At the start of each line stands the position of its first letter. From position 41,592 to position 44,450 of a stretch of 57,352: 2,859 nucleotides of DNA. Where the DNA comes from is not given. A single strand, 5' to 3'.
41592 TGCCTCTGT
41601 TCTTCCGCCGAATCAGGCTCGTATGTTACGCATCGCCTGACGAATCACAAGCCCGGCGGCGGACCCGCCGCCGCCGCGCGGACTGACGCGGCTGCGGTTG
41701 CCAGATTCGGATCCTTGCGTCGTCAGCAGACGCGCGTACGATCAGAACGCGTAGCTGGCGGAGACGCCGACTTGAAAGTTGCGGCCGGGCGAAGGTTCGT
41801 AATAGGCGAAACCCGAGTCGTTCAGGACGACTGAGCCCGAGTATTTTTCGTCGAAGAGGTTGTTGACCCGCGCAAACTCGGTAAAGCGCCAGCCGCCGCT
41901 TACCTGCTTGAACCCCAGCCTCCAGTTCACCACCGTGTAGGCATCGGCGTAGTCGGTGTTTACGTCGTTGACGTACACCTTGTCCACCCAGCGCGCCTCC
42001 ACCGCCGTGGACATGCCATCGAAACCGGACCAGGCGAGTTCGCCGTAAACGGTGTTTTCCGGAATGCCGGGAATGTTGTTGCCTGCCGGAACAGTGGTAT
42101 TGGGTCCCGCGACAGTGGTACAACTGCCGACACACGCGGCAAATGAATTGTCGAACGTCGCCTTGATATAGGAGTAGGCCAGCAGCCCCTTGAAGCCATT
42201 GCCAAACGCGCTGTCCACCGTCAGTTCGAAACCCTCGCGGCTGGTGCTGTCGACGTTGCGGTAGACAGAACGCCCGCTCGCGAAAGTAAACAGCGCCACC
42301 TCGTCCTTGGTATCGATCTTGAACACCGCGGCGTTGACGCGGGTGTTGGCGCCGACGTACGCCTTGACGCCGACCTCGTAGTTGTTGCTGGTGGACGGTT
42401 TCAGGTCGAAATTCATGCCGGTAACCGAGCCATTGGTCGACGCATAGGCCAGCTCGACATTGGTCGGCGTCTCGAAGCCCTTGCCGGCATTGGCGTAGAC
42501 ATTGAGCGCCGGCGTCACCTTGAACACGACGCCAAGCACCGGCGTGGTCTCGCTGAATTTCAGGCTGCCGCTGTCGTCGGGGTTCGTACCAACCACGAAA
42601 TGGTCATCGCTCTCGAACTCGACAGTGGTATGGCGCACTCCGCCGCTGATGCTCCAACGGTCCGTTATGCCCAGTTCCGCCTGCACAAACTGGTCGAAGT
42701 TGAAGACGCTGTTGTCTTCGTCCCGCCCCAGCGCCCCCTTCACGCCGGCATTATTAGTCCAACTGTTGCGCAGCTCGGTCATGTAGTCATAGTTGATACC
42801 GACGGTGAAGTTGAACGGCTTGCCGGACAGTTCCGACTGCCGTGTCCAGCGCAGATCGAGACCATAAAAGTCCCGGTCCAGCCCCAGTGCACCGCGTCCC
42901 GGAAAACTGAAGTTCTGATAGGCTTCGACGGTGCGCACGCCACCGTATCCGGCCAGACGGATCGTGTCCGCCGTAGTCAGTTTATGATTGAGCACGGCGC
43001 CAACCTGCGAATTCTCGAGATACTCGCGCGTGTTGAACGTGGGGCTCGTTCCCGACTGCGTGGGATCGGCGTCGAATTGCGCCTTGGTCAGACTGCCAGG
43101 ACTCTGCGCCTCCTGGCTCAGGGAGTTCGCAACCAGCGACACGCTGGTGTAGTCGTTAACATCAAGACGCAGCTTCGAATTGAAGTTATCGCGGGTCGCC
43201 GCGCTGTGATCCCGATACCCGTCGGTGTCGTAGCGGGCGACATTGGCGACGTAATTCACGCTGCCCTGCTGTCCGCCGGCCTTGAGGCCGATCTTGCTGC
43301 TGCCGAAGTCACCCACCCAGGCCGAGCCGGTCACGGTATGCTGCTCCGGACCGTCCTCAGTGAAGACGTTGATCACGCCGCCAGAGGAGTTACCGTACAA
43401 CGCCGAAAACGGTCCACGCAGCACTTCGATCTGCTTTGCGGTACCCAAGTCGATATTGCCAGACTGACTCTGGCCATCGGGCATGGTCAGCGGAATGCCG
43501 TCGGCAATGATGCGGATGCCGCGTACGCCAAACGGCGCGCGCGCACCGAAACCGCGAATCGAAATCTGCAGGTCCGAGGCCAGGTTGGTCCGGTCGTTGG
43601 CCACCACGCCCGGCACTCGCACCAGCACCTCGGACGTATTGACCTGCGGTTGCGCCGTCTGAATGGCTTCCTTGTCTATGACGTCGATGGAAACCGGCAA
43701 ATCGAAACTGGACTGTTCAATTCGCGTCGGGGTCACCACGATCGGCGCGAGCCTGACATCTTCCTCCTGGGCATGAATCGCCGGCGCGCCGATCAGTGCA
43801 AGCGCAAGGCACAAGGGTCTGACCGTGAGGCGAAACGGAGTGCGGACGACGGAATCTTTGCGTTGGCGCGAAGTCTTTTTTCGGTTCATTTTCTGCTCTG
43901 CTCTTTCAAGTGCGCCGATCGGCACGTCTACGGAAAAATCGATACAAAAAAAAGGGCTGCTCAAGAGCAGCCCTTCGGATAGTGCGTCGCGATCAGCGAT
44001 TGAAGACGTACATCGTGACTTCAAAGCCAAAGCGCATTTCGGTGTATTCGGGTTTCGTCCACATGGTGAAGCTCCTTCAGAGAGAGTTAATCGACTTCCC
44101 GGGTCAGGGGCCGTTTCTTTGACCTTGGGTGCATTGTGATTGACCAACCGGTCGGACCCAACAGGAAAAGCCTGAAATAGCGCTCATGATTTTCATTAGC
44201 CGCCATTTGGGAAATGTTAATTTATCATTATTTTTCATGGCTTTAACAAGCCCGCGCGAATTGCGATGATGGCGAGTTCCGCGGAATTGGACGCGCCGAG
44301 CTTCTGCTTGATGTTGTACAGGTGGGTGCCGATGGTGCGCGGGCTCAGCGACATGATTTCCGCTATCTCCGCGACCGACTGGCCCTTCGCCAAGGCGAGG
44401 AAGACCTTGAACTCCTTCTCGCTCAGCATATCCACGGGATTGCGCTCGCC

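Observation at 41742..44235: Second, free-standing pqqA copy wired in front of a YncD/PqqU-like TonB-dependent receptor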

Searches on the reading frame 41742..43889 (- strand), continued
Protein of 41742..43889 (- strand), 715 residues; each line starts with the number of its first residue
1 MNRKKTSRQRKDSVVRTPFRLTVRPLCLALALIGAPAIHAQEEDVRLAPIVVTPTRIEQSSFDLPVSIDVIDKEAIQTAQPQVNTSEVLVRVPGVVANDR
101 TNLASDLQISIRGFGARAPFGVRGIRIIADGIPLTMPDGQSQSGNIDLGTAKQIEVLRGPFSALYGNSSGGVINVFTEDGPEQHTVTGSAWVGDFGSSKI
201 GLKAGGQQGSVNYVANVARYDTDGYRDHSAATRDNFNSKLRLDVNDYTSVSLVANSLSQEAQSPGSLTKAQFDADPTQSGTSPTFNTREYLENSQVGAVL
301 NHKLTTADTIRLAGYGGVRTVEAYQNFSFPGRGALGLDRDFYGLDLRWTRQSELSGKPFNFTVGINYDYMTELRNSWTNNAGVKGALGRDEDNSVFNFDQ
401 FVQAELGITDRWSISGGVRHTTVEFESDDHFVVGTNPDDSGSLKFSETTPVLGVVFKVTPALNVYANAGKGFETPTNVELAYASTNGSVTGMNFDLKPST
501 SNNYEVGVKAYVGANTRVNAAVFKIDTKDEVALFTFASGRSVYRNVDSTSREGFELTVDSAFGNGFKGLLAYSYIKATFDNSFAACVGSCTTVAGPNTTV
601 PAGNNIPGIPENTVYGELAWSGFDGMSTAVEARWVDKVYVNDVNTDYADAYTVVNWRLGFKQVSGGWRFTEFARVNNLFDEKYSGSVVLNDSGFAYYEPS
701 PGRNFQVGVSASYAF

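Call 24: find_encoding_contigs(protein=P0015, flank=10000, max_places=3)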
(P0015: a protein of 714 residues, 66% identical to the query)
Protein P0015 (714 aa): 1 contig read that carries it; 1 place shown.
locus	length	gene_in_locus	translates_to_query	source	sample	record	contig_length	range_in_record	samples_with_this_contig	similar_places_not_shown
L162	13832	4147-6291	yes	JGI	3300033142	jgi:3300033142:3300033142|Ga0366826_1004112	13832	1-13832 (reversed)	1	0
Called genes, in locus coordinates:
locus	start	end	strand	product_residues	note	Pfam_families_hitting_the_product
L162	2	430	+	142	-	?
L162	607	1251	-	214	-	PF05494:MlaC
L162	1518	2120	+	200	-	PF02798:GST_N, PF13417:GST_N_3, PF13409:GST_N_2, PF00043:GST_C (weak)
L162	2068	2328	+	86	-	PF00043:GST_C (weak)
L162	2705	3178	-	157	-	PF09086:DUF1924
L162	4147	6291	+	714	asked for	PF08042:PqqA (weak), PF07715:Plug, PF00593:TonB_dep_Rec_b-barrel, PF14905:OMP_b-brl_3 (weak)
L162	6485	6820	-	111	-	-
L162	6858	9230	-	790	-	PF00884:Sulfatase, PF16347:SGSH_C (faint)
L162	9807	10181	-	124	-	-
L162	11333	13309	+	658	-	PF00753:Lactamase_B, PF14863:Alkyl_sulf_dimr, PF14864:Alkyl_sulf_C, PF02036:SCP2 (weak)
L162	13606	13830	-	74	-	?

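Call 26: find_encoding_contigs(protein=P0013, flank=10000, max_places=5)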
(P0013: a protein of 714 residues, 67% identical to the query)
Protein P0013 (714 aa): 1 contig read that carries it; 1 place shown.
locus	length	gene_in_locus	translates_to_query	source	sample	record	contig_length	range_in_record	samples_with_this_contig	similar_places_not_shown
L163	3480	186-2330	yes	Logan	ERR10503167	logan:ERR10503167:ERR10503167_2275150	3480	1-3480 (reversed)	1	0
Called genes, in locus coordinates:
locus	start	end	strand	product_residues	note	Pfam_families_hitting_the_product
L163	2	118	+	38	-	?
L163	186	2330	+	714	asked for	PF08042:PqqA, PF07715:Plug, PF00593:TonB_dep_Rec_b-barrel, PF14905:OMP_b-brl_3 (weak)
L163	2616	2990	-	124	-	-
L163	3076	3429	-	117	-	-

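Call 27: find_encoding_contigs(protein=P0012, flank=10000, max_places=3)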
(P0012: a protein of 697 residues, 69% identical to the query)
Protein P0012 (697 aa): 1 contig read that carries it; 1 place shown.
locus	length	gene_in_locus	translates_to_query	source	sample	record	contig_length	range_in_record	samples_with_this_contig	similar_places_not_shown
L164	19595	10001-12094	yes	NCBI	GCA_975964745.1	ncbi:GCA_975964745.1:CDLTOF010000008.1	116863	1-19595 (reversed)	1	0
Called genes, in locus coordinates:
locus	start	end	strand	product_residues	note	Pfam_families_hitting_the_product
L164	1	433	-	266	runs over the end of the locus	PF01061:ABC2_membrane, PF03379:CcmB, PF12679:ABC2_membrane_2 (weak), PF12698:ABC2_membrane_3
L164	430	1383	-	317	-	PF00005:ABC_tran, PF13304:AAA_21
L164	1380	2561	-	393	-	PF04055:Radical_SAM, PF13186:SPASM (faint)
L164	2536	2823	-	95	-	PF05402:PqqD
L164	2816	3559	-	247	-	PF03070:TENA_THI-4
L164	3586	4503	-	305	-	PF12706:Lactamase_B_2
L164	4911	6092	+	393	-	-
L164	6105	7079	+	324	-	PF00561:Abhydrolase_1, PF12146:Hydrolase_4, PF12697:Abhydrolase_6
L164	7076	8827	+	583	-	PF00672:HAMP, PF00989:PAS, PF08448:PAS_4, PF13188:PAS_8, PF13426:PAS_9, PF07730:HisKA_3, PF02518:HATPase_c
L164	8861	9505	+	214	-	PF00072:Response_reg, PF00196:GerE, PF08281:Sigma70_r4_2 (weak)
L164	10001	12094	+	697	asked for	PF07715:Plug, PF00593:TonB_dep_Rec_b-barrel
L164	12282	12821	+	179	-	PF01292:Ni_hydr_CYTB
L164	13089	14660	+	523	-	PF00583:Acetyltransf_1 (weak), PF00795:CN_hydrolase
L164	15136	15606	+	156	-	PF00210:Ferritin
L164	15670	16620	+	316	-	PF01734:Patatin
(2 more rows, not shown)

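Call 28: find_encoding_contigs(protein=P0007, flank=10000, max_places=2)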
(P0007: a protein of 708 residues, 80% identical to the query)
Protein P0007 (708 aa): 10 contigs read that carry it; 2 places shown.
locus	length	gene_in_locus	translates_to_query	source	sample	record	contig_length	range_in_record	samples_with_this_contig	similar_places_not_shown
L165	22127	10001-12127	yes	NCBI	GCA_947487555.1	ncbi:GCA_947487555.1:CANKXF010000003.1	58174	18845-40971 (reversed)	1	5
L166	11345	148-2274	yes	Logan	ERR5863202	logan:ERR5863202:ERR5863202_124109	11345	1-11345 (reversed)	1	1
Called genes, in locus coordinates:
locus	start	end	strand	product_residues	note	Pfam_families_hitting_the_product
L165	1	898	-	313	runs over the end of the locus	PF00005:ABC_tran, PF13304:AAA_21 (weak)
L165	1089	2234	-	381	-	PF04055:Radical_SAM, PF13186:SPASM (weak)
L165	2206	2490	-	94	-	PF05402:PqqD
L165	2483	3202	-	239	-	PF03070:TENA_THI-4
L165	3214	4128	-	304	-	PF12706:Lactamase_B_2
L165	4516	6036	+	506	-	-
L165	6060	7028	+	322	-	PF12146:Hydrolase_4 (weak), PF00561:Abhydrolase_1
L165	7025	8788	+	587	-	PF00672:HAMP, PF00989:PAS, PF08448:PAS_4, PF13188:PAS_8, PF08447:PAS_3 (weak), PF13426:PAS_9, PF07730:HisKA_3, PF02518:HATPase_c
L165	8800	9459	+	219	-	PF00072:Response_reg, PF00196:GerE, PF08281:Sigma70_r4_2 (weak)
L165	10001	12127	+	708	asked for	PF07715:Plug, PF00593:TonB_dep_Rec_b-barrel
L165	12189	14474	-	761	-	PF07715:Plug, PF00593:TonB_dep_Rec_b-barrel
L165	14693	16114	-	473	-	PF00072:Response_reg, PF00158:Sigma54_activat, PF14532:Sigma54_activ_2, PF07728:AAA_5 (weak), PF25601:AAA_lid_14, PF02954:HTH_8, PF13556:HTH_30 (weak)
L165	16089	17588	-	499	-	PF00672:HAMP, PF00512:HisKA, PF02518:HATPase_c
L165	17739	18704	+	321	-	-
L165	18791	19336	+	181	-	PF01292:Ni_hydr_CYTB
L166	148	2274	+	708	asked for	PF07715:Plug, PF00593:TonB_dep_Rec_b-barrel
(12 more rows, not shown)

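Call 29: find_encoding_contigs(protein=P0043, flank=10000, max_places=2)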
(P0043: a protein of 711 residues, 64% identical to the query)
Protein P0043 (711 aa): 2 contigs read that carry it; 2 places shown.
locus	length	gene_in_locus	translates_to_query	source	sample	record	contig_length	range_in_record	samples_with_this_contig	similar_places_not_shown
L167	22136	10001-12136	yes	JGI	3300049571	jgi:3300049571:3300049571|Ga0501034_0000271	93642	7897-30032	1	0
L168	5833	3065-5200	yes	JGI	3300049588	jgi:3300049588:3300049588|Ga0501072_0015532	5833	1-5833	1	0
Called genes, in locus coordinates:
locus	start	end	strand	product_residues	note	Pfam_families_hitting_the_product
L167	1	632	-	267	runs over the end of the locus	PF01061:ABC2_membrane, PF03379:CcmB (weak), PF12679:ABC2_membrane_2, PF12698:ABC2_membrane_3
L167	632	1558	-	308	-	PF00005:ABC_tran, PF13304:AAA_21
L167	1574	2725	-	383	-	PF04055:Radical_SAM, PF13186:SPASM (weak)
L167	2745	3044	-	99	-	PF05402:PqqD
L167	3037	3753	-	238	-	PF03070:TENA_THI-4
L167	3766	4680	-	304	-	PF12706:Lactamase_B_2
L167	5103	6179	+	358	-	-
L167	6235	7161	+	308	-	PF12146:Hydrolase_4, PF00561:Abhydrolase_1, PF12697:Abhydrolase_6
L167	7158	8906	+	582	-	PF00672:HAMP, PF00989:PAS, PF08448:PAS_4, PF13188:PAS_8, PF13426:PAS_9, PF07730:HisKA_3, PF02518:HATPase_c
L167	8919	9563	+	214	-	PF00072:Response_reg, PF08281:Sigma70_r4_2 (weak), PF00196:GerE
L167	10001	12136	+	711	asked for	PF07715:Plug, PF00593:TonB_dep_Rec_b-barrel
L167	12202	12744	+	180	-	PF01292:Ni_hydr_CYTB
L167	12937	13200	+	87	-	-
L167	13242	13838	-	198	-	-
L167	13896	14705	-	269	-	PF00459:Inositol_P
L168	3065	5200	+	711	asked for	PF07715:Plug, PF00593:TonB_dep_Rec_b-barrel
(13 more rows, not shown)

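Call 30: find_encoding_contigs(protein=P0050, flank=10000, max_places=2)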
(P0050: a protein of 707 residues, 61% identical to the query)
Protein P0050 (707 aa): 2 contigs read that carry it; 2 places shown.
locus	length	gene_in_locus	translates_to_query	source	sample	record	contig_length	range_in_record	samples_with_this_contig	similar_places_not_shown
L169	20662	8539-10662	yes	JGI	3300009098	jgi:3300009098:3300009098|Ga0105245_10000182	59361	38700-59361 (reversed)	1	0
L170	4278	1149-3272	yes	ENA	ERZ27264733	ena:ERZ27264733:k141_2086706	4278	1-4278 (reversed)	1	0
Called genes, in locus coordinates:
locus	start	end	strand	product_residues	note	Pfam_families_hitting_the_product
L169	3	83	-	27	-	?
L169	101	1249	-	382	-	PF04055:Radical_SAM, PF13186:SPASM (weak)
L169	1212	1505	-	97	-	PF05402:PqqD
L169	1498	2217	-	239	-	PF03070:TENA_THI-4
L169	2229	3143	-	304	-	PF12706:Lactamase_B_2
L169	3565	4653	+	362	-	PF13103:TonB_2, PF03544:TonB_C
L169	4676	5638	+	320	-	PF00561:Abhydrolase_1, PF12146:Hydrolase_4, PF12697:Abhydrolase_6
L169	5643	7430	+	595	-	PF00672:HAMP (weak), PF00989:PAS, PF08448:PAS_4, PF13188:PAS_8, PF13426:PAS_9, PF08447:PAS_3 (weak), PF07730:HisKA_3, PF02518:HATPase_c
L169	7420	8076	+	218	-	PF00072:Response_reg, PF00196:GerE, PF08281:Sigma70_r4_2 (weak)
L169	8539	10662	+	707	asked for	PF07715:Plug, PF00593:TonB_dep_Rec_b-barrel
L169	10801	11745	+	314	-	-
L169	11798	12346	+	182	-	PF01292:Ni_hydr_CYTB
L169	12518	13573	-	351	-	PF04773:FecR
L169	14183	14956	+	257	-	PF13545:HTH_Crp_2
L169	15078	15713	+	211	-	-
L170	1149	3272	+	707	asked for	PF07715:Plug, PF00593:TonB_dep_Rec_b-barrel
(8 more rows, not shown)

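Call 31: find_encoding_contigs(protein=P0081, flank=10000, max_places=2)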
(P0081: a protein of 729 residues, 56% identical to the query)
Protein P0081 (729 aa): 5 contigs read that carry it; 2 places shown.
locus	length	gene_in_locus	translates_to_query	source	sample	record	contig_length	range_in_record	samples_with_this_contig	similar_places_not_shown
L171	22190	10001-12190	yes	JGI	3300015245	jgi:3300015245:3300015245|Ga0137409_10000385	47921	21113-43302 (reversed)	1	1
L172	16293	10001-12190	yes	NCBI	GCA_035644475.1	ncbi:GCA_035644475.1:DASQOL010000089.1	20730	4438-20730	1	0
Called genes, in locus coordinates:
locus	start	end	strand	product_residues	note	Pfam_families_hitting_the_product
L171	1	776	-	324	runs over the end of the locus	PF00698:Acyl_transf_1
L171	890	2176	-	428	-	PF07690:MFS_1, PF11700:ATG22, PF13347:MFS_2, PF07690:MFS_1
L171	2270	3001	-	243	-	-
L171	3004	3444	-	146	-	PF19649:DUF6152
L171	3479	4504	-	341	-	PF00389:2-Hacid_dh, PF02826:2-Hacid_dh_C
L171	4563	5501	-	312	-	PF00753:Lactamase_B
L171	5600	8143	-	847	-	PF00343:Phosphorylase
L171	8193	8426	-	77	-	PF11154:DUF2934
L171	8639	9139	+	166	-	PF09500:YiiD_C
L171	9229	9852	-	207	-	PF03741:TerC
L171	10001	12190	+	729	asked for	PF07715:Plug, PF00593:TonB_dep_Rec_b-barrel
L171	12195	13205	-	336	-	PF00685:Sulfotransfer_1, PF13469:Sulfotransfer_3 (faint)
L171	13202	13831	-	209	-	PF00072:Response_reg, PF00196:GerE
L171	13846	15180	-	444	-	PF00672:HAMP, PF07730:HisKA_3, PF02518:HATPase_c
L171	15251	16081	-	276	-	PF00165:HTH_AraC (weak), PF12833:HTH_18, PF06445:GyrI-like, PF14526:Cass2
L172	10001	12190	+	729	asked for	PF07715:Plug, PF00593:TonB_dep_Rec_b-barrel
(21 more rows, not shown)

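Call 56: find_encoding_contigs(protein=window:41742-43889:-, flank=1000, max_places=3)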
Protein window:41742-43889:- (715 aa): 11 contigs read that carry it; 3 places shown.
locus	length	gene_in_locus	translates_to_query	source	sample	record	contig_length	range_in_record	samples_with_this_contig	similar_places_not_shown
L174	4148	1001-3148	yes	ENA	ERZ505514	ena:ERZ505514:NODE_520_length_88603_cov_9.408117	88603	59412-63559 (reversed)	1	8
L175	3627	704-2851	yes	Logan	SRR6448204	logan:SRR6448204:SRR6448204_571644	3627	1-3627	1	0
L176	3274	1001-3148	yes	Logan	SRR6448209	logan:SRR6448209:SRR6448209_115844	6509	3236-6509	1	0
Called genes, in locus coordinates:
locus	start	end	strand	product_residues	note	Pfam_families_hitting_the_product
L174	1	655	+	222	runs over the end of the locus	PF00072:Response_reg, PF00196:GerE, PF08281:Sigma70_r4_2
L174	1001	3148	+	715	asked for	PF07715:Plug, PF00593:TonB_dep_Rec_b-barrel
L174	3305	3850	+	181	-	PF01292:Ni_hydr_CYTB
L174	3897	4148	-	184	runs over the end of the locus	-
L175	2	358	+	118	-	?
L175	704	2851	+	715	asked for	PF07715:Plug, PF00593:TonB_dep_Rec_b-barrel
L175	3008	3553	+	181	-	PF01292:Ni_hydr_CYTB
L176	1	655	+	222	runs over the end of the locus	PF00072:Response_reg, PF00196:GerE, PF08281:Sigma70_r4_2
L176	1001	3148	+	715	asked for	PF07715:Plug, PF00593:TonB_dep_Rec_b-barrel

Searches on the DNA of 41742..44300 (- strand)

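Call 14: search_dna_similar(query=window:41742-44300:-, collection=plasmids, mode=near, max_rows=10)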
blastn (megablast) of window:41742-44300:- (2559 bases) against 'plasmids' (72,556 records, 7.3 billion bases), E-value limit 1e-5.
No match.
